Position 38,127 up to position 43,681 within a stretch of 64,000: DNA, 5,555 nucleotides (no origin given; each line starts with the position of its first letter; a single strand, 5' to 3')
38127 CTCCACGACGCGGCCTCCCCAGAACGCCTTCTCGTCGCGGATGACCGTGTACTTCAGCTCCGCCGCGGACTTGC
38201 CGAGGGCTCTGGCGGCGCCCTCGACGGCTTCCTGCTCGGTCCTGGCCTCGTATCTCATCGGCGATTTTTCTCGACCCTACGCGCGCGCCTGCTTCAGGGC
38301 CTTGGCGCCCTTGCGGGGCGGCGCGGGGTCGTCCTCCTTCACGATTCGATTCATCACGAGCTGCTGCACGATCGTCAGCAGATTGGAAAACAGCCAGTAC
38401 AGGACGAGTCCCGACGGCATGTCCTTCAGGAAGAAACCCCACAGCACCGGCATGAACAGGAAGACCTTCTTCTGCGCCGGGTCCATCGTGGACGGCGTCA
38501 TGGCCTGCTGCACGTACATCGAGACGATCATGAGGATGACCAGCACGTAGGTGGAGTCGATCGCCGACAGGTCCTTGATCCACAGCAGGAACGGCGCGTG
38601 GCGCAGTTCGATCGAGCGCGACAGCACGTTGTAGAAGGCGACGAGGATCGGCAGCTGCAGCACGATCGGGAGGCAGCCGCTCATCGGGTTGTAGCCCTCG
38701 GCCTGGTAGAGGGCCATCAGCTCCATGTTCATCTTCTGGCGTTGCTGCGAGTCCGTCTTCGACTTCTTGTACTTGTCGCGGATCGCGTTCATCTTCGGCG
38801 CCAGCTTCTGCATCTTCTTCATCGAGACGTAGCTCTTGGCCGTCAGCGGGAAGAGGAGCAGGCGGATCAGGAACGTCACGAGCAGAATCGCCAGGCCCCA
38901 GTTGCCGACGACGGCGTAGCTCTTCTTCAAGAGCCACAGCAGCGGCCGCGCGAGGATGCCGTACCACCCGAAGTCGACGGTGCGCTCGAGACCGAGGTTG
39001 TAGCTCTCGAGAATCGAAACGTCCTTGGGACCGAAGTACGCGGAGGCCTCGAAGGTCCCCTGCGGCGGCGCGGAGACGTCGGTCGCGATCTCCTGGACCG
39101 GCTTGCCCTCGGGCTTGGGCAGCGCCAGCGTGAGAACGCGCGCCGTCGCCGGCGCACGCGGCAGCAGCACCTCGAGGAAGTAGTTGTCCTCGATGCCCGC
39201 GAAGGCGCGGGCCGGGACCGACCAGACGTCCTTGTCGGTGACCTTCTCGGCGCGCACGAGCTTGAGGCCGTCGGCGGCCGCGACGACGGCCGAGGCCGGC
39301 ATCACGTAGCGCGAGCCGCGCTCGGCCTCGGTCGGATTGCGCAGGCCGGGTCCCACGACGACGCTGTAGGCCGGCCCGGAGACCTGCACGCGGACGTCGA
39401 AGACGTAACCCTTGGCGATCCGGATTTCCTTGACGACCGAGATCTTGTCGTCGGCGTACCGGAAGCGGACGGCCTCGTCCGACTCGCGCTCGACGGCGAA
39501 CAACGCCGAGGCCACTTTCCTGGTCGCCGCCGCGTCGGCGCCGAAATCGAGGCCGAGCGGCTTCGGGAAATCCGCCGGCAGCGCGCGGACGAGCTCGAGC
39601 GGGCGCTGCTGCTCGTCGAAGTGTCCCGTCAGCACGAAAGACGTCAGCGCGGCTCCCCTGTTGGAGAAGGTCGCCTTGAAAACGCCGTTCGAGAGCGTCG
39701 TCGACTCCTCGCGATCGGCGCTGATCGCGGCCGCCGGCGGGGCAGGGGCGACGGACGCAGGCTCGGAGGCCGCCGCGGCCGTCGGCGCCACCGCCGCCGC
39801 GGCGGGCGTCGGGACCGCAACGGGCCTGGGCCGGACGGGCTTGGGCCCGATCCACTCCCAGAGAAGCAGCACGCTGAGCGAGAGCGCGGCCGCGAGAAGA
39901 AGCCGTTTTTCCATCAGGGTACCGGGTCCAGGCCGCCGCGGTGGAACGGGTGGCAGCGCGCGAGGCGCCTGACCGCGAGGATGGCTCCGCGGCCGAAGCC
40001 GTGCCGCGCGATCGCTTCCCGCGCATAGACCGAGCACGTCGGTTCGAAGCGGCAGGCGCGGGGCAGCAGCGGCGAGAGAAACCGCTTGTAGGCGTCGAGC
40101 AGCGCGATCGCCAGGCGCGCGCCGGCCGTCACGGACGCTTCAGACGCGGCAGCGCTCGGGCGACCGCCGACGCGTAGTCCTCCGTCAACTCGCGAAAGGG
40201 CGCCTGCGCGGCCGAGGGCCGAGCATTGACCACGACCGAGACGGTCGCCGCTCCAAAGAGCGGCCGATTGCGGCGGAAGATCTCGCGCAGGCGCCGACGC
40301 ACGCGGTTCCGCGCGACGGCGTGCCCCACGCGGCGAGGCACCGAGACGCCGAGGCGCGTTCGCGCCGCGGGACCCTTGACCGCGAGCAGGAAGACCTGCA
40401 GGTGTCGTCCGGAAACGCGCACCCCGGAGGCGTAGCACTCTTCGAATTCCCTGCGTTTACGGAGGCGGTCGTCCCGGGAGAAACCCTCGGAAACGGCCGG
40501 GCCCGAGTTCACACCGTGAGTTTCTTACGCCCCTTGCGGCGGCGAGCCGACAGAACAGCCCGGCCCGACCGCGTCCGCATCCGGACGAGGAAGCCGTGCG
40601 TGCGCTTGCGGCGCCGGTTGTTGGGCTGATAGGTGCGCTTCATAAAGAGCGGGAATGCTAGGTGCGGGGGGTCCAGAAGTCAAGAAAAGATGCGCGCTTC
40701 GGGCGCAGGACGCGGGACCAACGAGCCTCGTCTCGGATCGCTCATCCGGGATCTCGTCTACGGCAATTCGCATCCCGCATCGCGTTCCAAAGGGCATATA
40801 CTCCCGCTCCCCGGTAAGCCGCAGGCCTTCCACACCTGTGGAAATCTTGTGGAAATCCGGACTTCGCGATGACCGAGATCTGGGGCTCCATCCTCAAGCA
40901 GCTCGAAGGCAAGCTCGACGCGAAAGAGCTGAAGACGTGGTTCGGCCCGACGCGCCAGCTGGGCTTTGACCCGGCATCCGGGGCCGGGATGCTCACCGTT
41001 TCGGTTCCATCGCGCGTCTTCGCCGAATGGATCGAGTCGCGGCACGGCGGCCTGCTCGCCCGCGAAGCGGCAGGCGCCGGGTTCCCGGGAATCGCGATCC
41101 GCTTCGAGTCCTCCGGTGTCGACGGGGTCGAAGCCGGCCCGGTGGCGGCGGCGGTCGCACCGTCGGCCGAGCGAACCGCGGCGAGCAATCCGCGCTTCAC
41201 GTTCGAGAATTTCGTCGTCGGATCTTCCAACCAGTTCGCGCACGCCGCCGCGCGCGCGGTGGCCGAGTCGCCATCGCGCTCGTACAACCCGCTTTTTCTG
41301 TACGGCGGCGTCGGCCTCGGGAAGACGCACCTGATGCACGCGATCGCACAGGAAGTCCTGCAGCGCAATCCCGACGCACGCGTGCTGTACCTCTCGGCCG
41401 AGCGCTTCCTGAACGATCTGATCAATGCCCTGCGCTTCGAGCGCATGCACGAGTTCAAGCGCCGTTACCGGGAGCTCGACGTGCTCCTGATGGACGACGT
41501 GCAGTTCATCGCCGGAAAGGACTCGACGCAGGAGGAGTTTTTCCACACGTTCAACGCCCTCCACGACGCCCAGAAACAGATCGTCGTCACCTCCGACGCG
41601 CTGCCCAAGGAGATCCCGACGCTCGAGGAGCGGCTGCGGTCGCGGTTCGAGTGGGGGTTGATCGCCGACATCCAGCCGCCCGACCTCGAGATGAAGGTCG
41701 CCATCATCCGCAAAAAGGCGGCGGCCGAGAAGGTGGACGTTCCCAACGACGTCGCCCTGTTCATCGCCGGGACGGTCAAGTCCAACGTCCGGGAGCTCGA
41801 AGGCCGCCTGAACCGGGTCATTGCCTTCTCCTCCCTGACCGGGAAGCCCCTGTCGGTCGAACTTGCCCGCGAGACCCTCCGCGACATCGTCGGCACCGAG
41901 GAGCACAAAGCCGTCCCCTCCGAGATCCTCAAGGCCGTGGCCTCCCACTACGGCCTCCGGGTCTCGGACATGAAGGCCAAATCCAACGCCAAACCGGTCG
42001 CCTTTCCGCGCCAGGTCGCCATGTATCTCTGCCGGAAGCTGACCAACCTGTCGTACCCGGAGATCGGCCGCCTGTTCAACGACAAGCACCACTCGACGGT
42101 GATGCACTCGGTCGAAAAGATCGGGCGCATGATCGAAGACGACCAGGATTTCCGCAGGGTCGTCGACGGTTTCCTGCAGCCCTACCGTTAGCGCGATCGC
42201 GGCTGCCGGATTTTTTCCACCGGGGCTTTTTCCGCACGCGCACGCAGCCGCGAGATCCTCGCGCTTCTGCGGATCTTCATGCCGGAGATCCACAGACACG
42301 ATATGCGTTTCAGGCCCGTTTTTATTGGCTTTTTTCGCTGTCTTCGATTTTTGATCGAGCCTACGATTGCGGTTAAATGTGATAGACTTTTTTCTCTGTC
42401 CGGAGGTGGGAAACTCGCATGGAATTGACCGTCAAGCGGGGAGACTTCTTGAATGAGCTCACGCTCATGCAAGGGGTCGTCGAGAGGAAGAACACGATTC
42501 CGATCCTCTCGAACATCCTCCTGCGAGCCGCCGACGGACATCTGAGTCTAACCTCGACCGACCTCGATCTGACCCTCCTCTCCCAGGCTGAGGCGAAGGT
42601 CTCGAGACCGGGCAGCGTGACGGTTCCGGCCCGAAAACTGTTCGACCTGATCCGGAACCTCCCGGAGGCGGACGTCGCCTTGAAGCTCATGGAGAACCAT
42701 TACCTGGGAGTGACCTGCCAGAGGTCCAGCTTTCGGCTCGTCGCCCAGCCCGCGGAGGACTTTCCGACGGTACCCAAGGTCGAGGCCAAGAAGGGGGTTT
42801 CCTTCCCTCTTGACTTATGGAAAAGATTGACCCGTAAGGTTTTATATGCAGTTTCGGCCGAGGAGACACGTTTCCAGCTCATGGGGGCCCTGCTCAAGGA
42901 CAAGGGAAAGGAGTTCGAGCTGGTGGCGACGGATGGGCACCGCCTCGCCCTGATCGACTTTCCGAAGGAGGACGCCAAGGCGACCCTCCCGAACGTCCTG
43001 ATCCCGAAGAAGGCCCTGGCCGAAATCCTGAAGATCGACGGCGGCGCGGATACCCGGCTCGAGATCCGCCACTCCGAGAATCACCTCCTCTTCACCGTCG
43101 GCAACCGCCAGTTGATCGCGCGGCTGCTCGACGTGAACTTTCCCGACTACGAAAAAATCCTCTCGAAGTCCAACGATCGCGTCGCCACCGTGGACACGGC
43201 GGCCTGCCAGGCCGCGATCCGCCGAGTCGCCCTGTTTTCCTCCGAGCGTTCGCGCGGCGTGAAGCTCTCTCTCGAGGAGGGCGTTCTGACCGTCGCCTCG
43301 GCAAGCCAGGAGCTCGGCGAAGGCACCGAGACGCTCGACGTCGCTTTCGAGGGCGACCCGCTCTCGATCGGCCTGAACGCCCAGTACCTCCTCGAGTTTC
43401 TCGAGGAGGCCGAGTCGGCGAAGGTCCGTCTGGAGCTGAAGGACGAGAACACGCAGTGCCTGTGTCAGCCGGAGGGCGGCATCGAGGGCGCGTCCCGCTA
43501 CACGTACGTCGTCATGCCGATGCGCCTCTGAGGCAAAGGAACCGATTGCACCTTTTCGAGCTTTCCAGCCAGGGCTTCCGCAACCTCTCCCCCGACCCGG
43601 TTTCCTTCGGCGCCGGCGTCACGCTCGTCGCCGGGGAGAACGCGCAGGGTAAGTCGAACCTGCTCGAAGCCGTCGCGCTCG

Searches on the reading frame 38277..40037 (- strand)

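Call 36: search_protein_families(library=pfam, proteins=[window:38277-40037:-], max_evalue=0.0001)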
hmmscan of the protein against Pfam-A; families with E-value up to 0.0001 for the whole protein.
window:38277-40037:- (586 aa): 2 families
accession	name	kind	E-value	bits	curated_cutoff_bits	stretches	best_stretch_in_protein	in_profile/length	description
PF02096.25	60KD_IMP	-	7.1e-58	195.6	35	1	380-564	1-163/163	60Kd inner membrane protein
PF14849.12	YidC_periplas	-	2e-25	90.7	24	1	114-369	3-283/283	YidC periplasmic domain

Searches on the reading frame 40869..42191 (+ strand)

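Call 36: search_protein_families(library=pfam, proteins=[window:40869-42191:+], max_evalue=0.0001)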
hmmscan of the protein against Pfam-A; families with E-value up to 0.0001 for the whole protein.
window:40869-42191:+ (440 aa): 7 families
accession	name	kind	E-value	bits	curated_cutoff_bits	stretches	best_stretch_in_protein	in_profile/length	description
PF00308.24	Bac_DnaA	-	6.3e-74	248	23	1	107-266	2-161/162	Bacterial DnaA ATPAse domain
PF08299.17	Bac_DnaA_C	-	3.5e-28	97.9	31.5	1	351-418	2-69/69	Bacterial dnaA protein helix-turn-helix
PF01695.23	IstB_IS21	-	7.8e-09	35.8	24.1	1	142-243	95-193/238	IstB-like ATP binding protein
PF11638.13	DnaA_N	-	3.2e-08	33.6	24.6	1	3-61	2-57/65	DnaA N-terminal domain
PF00004.35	AAA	-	2.1e-07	31.9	21.2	1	143-261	2-124/131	ATPase family associated with various cellular activities (AAA)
PF13173.12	AAA_14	-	2e-05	25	27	1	140-259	3-114/129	AAA domain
PF01637.24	ATPase_2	-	9.2e-05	22.8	33.2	0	138-249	19-123/225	ATPase domain predominantly from Archaea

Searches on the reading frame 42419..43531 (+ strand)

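Call 36: search_protein_families(library=pfam, proteins=[window:42419-43531:+], max_evalue=0.0001)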
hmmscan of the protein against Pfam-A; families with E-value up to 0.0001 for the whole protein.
window:42419-43531:+ (370 aa): 3 families
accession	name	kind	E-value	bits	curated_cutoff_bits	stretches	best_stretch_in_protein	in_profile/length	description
PF00712.24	DNA_pol3_beta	-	3.3e-37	127.7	24.4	1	1-119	1-120/120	DNA polymerase III beta subunit, N-terminal domain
PF02767.21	DNA_pol3_beta_2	-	5.2e-25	88.4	27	1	132-243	5-116/116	DNA polymerase III beta subunit, central domain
PF02768.20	DNA_pol3_beta_3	-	8.1e-25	87.4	27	1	247-369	3-121/121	DNA polymerase III beta subunit, C-terminal domain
